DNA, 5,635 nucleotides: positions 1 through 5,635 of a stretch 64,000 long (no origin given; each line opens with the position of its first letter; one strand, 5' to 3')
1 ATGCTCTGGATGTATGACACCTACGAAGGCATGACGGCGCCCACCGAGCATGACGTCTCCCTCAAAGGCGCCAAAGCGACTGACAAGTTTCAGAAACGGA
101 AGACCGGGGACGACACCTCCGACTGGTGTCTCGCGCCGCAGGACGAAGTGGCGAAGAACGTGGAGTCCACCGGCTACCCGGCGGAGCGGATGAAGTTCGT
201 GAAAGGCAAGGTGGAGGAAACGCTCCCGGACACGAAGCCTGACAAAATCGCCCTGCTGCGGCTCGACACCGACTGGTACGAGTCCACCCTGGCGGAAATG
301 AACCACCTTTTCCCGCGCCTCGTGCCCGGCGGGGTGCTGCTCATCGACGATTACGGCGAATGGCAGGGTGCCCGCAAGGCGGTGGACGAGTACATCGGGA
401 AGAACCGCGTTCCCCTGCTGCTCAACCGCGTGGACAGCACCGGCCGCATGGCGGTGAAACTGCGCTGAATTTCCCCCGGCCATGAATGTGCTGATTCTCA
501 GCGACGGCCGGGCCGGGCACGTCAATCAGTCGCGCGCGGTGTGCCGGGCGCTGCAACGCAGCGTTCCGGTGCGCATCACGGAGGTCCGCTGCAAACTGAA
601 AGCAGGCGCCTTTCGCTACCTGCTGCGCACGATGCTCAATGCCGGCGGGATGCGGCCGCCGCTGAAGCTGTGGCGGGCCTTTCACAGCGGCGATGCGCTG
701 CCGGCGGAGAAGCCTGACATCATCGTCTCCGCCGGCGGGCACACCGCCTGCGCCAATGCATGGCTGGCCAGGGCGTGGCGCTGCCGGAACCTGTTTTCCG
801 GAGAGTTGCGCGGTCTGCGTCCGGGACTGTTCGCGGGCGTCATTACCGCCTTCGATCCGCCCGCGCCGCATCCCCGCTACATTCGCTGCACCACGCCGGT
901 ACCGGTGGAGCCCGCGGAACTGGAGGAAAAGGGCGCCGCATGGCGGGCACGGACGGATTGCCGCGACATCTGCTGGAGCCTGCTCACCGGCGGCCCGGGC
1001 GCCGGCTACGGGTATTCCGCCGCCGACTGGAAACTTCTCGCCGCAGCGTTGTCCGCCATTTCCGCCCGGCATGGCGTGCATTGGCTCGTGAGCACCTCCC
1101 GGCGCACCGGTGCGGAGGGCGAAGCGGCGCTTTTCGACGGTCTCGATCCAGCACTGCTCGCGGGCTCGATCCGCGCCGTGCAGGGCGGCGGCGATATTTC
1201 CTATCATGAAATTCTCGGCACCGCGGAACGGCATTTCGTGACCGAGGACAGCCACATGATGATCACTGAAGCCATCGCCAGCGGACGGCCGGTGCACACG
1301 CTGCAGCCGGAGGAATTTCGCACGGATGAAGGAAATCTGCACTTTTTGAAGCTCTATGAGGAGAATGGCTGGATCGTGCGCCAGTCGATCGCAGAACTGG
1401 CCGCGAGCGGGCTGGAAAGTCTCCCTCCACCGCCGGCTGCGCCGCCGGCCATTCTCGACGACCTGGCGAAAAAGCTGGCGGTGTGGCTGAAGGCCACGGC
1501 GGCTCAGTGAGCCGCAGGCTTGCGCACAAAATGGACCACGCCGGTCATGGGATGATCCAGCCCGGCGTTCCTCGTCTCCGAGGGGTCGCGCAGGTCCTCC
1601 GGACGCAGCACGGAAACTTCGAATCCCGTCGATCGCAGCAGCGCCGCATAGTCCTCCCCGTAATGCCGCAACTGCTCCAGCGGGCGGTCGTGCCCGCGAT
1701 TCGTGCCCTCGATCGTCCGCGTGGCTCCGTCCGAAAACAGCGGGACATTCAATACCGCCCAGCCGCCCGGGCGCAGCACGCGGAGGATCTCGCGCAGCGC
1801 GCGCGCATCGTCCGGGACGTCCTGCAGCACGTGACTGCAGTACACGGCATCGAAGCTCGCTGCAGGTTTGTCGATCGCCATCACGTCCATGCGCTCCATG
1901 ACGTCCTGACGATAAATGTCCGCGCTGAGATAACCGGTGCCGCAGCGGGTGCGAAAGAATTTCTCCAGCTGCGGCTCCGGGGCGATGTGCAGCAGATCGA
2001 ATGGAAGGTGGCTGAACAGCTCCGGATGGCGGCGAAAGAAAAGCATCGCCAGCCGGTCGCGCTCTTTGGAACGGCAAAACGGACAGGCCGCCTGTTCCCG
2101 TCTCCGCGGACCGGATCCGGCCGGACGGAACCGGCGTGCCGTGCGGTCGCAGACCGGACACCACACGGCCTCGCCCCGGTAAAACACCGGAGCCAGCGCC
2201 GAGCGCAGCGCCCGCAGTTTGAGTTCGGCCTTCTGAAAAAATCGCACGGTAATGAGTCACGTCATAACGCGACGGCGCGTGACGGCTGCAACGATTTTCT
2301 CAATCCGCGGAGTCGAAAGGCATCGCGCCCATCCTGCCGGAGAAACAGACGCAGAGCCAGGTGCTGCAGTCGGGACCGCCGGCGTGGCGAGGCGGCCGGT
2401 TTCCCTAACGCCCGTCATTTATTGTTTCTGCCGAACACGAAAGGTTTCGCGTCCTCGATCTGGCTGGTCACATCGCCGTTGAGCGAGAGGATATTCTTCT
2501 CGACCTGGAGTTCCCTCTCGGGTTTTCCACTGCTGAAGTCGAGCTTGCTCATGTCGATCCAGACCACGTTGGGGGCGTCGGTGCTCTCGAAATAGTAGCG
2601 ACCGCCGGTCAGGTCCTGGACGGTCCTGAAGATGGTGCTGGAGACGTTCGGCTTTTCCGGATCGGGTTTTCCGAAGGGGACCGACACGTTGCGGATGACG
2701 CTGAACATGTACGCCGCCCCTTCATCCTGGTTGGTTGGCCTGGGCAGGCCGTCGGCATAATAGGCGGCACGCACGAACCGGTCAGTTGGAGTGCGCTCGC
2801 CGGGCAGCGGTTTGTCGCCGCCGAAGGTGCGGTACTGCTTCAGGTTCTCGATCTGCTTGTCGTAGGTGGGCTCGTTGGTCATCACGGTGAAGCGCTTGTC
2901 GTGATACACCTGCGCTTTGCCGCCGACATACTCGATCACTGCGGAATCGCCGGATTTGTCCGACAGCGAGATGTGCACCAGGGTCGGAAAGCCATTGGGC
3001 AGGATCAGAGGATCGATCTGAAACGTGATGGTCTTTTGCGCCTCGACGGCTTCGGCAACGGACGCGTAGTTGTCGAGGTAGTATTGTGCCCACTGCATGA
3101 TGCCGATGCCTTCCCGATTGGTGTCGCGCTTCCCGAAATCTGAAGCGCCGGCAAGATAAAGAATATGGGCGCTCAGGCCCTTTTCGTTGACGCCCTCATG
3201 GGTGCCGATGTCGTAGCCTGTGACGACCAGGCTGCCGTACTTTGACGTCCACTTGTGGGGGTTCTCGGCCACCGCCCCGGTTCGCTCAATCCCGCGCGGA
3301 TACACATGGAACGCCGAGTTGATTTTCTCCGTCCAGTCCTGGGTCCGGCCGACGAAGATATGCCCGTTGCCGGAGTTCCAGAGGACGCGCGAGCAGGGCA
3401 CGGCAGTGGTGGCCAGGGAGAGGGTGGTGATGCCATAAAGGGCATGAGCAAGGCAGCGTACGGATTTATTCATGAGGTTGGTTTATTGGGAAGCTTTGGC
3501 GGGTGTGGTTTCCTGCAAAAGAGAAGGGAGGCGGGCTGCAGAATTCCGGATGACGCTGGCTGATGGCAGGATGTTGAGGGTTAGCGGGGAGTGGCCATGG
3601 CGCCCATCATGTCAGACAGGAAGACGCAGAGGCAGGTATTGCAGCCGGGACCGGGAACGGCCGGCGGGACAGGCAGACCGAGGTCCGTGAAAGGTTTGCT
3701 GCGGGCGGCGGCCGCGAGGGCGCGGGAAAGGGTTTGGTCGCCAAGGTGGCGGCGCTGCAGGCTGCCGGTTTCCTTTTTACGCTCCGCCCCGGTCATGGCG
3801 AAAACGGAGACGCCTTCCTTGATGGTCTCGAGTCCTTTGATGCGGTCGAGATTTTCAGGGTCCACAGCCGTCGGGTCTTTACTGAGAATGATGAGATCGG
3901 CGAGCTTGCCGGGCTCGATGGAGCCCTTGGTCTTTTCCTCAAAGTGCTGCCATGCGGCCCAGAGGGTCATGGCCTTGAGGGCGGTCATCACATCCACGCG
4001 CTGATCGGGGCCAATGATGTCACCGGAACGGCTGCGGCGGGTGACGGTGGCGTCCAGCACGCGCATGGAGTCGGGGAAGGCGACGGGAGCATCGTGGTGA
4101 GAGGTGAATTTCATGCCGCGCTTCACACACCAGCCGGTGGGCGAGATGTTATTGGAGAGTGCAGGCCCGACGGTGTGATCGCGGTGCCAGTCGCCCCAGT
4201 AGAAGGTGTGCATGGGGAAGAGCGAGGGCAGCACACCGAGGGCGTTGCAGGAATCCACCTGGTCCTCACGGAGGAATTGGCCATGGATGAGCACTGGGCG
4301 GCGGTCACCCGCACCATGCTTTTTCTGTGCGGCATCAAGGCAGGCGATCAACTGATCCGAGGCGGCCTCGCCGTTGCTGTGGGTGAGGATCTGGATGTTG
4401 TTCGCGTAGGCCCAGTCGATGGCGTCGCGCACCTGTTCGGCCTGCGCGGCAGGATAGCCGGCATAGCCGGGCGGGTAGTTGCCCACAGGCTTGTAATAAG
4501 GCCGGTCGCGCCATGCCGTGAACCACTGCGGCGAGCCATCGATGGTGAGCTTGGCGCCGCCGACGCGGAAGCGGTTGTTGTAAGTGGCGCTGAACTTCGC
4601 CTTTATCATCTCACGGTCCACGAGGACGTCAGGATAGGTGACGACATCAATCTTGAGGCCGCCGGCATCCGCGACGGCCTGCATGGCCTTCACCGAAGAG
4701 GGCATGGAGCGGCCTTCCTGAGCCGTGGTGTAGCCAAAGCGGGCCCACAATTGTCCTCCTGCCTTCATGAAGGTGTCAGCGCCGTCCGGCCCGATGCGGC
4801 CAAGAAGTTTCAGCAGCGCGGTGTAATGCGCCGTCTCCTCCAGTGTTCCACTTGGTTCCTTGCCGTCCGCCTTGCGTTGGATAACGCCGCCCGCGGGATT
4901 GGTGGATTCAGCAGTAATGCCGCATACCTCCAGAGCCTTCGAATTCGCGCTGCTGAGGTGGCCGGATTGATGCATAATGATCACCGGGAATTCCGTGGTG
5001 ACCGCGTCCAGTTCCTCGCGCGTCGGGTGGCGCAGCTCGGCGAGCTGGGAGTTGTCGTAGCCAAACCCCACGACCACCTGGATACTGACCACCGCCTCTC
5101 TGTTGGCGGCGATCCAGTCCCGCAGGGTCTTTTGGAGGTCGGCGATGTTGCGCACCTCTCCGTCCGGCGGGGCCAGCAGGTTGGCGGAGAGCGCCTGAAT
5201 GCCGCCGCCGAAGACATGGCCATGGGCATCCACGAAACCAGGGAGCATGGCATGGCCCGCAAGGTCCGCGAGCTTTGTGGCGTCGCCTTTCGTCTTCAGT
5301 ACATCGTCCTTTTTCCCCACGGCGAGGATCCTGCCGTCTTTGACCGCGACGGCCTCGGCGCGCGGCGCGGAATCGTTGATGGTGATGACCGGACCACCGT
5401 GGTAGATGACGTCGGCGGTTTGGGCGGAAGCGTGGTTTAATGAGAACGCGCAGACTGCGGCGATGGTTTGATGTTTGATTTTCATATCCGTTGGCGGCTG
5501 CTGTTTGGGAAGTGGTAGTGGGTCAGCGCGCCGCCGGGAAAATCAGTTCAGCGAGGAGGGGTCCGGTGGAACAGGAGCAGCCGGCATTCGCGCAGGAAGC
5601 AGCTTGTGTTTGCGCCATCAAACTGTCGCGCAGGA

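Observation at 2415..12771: Secreted amide-hydrolase island with a duplicated choloylglycine-hydrolase/amidohydrolase gene pair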

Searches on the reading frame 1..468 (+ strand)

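Call 33: search_protein_families(library=pfam, proteins=[window:1-468:+], max_evalue=0.001)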
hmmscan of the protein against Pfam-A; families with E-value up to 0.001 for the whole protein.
window:1-468:+ (155 aa): 2 families
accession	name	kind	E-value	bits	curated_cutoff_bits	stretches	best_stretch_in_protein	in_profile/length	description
PF05711.17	TylF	-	1.1e-27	97.3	23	1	2-148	123-259/264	Macrocin-O-methyltransferase (TylF)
PF13578.12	Methyltransf_24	-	1.1e-09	39.5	26.3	1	44-118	29-105/105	Methyltransferase domain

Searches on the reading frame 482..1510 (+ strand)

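Call 33: search_protein_families(library=pfam, proteins=[window:482-1510:+], max_evalue=0.001)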
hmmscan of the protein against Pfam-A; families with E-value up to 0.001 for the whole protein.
window:482-1510:+ (342 aa): 1 family
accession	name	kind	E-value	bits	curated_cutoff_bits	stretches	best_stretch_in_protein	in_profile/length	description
PF06258.17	Mito_fiss_Elm1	-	3e-30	105.9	27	1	11-280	1-258/304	Mitochondrial fission ELM1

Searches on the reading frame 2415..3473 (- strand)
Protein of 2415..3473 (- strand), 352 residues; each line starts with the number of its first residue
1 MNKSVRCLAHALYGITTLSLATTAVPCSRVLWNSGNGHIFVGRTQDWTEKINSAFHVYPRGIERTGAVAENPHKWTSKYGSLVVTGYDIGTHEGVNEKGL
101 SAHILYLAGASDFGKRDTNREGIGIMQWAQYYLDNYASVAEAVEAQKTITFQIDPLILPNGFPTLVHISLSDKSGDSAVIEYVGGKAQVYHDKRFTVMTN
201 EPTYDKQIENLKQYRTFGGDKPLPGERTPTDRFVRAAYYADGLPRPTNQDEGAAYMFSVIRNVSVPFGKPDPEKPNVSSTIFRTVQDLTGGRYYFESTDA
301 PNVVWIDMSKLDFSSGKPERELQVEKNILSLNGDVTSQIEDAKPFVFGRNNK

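Call 4: search_protein_families(library=pfam, proteins=[window:2415-3473:-], max_evalue=0.01)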
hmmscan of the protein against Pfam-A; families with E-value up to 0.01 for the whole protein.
window:2415-3473:- (352 aa): 2 families
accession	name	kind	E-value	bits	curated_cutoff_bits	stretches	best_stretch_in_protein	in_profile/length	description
PF02275.23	CBAH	-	6.6e-55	187.4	20.4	1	27-313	1-308/316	Linear amide C-N hydrolases, choloylglycine hydrolase family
PF03417.21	AAT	-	3.5e-08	33.8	23.2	1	32-211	1-149/225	Acyl-coenzyme A:6-aminopenicillanic acid acyl-transferase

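Call 6: search_protein_families(library=ncbifam, proteins=[window:2415-3473:-], max_evalue=0.01)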
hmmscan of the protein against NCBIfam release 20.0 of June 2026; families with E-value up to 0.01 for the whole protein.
window:2415-3473:- (352 aa): 3 families
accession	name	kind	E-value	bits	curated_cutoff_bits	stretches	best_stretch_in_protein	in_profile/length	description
NF038245.1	bile_salt_hydro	equivalog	5.5e-31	108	350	2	27-217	2-190/314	choloylglycine hydrolase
NF058572.1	PenVAmdYxeL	equivalog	3.4e-22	79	600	2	35-215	10-189/328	penicillin V amidase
NF040521.1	C45_proenzyme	subfamily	5.6e-12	45.6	85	1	23-210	86-246/313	C45 family autoproteolytic acyltransferase/hydrolase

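Call 44: search_solved_structures(query=window:2415-3473:-, max_evalue=1e-10, show_alignments=2)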
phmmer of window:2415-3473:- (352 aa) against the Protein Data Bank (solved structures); distinct sequences matched with E-value up to 1e-10: 25.
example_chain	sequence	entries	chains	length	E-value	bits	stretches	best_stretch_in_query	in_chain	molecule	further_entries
5j9r_A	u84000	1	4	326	3.3e-82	279.3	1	27-347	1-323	Choloylglycine hydrolase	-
6ufy_A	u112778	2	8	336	8.2e-82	278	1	27-347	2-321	Choloylglycine hydrolase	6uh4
3hbc_A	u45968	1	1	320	8.5e-81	274.7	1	26-342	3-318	Choloylglycine hydrolase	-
4wl2_A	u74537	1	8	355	1.3e-62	214.9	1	39-348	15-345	Putative exported choloylglycine hydrolase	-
8esl_A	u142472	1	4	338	3.9e-46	160.7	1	27-346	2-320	Choloylglycine hydrolase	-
2iwm_A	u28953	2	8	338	4.5e-20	75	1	41-306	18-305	PENICILLIN ACYLASE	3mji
2z71_A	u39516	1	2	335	4.6e-20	75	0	41-215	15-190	Penicillin acylase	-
3pva_A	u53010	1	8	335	4.6e-20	75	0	40-215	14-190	PROTEIN (PENICILLIN V ACYLASE)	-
2bjf_A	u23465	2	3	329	5e-20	74.9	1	35-315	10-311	CHOLOYLGLYCINE HYDROLASE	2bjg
2rlc_A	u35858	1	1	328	5.6e-20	74.7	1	36-315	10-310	Choloylglycine hydrolase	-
2rf8_A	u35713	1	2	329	7.1e-20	74.3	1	38-215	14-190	Choloylglycine hydrolase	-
2rg2_A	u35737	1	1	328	4e-19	71.9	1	38-315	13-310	Choloylglycine hydrolase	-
2quy_A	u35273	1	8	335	4.5e-19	71.7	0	40-215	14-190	Penicillin acylase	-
2oqc_A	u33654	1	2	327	1.5e-18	70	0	219-318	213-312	Penicillin V acylase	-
2pva_A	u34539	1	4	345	2.6e-15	59.4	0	215-305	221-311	PENICILLIN V ACYLASE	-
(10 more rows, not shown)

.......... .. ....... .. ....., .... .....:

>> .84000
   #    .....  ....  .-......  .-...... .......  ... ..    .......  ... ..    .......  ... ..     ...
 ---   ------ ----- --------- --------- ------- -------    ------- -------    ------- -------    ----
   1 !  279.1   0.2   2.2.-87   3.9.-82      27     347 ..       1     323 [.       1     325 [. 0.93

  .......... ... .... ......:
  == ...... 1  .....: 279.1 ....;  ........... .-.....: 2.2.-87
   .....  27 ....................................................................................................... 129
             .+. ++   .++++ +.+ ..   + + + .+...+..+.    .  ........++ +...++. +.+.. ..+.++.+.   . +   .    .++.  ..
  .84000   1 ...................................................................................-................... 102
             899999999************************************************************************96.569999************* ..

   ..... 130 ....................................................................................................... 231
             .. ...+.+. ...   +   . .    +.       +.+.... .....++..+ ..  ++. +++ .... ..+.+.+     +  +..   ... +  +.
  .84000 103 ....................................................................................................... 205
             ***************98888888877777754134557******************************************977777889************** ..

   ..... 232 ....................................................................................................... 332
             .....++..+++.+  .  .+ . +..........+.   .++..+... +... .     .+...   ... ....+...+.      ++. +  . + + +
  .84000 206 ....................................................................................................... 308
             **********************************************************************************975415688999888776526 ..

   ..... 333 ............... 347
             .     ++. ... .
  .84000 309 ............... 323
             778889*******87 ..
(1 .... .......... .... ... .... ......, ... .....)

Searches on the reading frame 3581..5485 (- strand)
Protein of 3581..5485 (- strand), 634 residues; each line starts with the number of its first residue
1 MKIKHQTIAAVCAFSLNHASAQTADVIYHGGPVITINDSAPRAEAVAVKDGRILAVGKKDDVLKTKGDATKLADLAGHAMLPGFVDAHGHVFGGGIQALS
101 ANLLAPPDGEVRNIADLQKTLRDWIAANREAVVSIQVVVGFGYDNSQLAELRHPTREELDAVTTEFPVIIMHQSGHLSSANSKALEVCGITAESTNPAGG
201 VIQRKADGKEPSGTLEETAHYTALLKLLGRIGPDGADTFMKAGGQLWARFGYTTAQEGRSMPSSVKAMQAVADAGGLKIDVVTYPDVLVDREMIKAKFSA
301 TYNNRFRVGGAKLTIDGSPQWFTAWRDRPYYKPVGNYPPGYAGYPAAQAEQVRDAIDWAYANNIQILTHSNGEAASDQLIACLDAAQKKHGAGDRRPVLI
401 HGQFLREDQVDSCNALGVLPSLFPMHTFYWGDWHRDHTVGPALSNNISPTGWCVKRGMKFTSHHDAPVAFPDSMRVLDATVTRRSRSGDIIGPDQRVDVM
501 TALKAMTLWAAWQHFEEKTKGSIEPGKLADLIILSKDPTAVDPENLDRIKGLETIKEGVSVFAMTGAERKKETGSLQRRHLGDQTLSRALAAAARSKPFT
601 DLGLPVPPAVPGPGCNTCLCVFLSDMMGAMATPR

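Call 4: search_protein_families(library=pfam, proteins=[window:3581-5485:-], max_evalue=0.01)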
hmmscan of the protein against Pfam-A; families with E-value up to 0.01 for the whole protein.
window:3581-5485:- (634 aa): 3 families
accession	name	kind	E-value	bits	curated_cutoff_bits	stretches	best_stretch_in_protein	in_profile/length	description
PF07969.17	Amidohydro_3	-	1.9e-100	338.1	29.7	1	73-562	3-472/472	Amidohydrolase family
PF01979.26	Amidohydro_1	-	1.7e-09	37.9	25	1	345-546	130-323/345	Amidohydrolase family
PF22039.1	HUTI_composite_bact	-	0.0004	20.4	25.5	1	45-63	2-20/26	Imidazolonepropionase-like composite domain, bacteria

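Call 6: search_protein_families(library=ncbifam, proteins=[window:3581-5485:-], max_evalue=0.01)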
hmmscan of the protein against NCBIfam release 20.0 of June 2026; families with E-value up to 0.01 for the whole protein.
window:3581-5485:- (634 aa): 40 families (the best 25 are shown)
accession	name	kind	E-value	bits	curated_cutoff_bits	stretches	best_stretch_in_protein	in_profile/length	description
TIGR01224.1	hutI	equivalog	1.4e-11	43.8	298.15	1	44-94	4-53/377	imidazolonepropionase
NF006056.0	PRK08204.1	subfamily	2.9e-11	42.8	391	2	26-102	5-78/449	hypothetical protein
NF051886.1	XaaProDiPepCaul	equivalog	5.6e-10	38.8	500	2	44-92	19-65/398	Xaa-Pro dipeptidase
TIGR02967.1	guan_deamin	equivalog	1e-09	37.9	375.4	1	45-91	8-54/401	guanine deaminase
NF006689.0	PRK09237.1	equivalog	1.1e-09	37.4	371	1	24-95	3-70/383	amidohydrolase/deacetylase family metallohydrolase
TIGR03178.1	allantoinase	equivalog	2.6e-09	36.4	357.85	1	25-92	1-61/441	allantoinase AllB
NF006549.0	PRK09045.1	equivalog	6.5e-09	34.9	540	1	24-90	8-75/444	TRZ/ATZ family hydrolase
NF006679.0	PRK09228.1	subfamily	3.6e-08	32.6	351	1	45-90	33-78/433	guanine deaminase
NF006560.0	PRK09061.1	subfamily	6.7e-08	31.3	340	1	7-91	9-87/517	amidohydrolase family protein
TIGR01178.1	ade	equivalog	3.9e-07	28.9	472.5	1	39-91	15-59/552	adenine deaminase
NF005540.0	PRK07203.1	equivalog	2.8e-06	26.3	444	1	31-102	7-79/444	putative aminohydrolase SsnA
NF006681.0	PRK09229.1-2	equivalog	2.9e-06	26.3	362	1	36-96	14-67/451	formimidoylglutamate deiminase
NF006055.0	PRK08203.1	equivalog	3e-06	26.1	532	1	26-94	7-74/455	8-oxoguanine deaminase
TIGR03314.1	Se_ssnA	subfamily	7.6e-06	25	455.5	1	35-105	10-81/441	putative selenium metabolism protein SsnA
NF006559.0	PRK09060.1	equivalog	8.4e-06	24.3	482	1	21-96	2-70/444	dihydroorotase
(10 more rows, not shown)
